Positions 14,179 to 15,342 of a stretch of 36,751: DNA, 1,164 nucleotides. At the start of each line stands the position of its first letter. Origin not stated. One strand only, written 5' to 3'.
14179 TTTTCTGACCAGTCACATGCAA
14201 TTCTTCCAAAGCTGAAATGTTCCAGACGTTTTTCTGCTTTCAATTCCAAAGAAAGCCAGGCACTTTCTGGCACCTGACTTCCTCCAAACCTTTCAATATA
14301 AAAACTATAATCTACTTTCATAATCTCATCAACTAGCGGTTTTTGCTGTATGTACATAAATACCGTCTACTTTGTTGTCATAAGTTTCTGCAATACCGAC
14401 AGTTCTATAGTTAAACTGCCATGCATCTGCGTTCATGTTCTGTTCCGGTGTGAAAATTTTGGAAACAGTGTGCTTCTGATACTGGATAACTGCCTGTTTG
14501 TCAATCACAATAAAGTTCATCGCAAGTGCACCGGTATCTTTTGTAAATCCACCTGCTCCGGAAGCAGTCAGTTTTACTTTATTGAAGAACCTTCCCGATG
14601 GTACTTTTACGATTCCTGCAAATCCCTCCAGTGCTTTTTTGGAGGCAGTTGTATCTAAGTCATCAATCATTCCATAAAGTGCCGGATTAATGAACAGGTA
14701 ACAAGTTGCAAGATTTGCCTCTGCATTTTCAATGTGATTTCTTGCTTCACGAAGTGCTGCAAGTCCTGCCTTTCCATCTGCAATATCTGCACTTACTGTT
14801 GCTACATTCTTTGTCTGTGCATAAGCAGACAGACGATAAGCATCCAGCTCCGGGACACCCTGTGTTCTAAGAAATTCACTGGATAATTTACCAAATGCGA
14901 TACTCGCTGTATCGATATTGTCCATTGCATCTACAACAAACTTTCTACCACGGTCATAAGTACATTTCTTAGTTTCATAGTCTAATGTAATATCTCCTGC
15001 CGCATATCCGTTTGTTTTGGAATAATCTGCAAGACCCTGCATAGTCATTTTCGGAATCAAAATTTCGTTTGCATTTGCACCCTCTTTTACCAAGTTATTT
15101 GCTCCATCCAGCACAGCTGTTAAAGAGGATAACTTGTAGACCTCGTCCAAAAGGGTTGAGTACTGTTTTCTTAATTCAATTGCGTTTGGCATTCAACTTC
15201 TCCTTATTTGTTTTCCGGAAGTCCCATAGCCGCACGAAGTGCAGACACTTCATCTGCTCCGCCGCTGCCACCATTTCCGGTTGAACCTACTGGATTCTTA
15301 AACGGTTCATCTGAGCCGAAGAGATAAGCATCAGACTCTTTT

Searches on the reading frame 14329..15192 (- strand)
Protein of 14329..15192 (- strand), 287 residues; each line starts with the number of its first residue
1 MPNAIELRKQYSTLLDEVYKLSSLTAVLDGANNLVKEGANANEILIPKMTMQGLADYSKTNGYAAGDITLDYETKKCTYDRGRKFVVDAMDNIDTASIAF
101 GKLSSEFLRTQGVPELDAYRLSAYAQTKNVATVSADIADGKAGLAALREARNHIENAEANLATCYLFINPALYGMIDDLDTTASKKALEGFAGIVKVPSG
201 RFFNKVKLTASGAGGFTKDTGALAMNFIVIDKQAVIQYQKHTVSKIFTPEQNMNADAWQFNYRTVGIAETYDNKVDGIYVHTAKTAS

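Call 60: search_protein_families(library=phrogs, proteins=[window:14329-15192:-], max_evalue=0.00001)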
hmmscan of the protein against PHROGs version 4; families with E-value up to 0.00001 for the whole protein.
window:14329-15192:- (287 aa): 1 family
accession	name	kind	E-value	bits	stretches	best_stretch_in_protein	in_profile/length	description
phrog_422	-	head and packaging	3.1e-69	234.7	1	1-285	1-295/297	major head protein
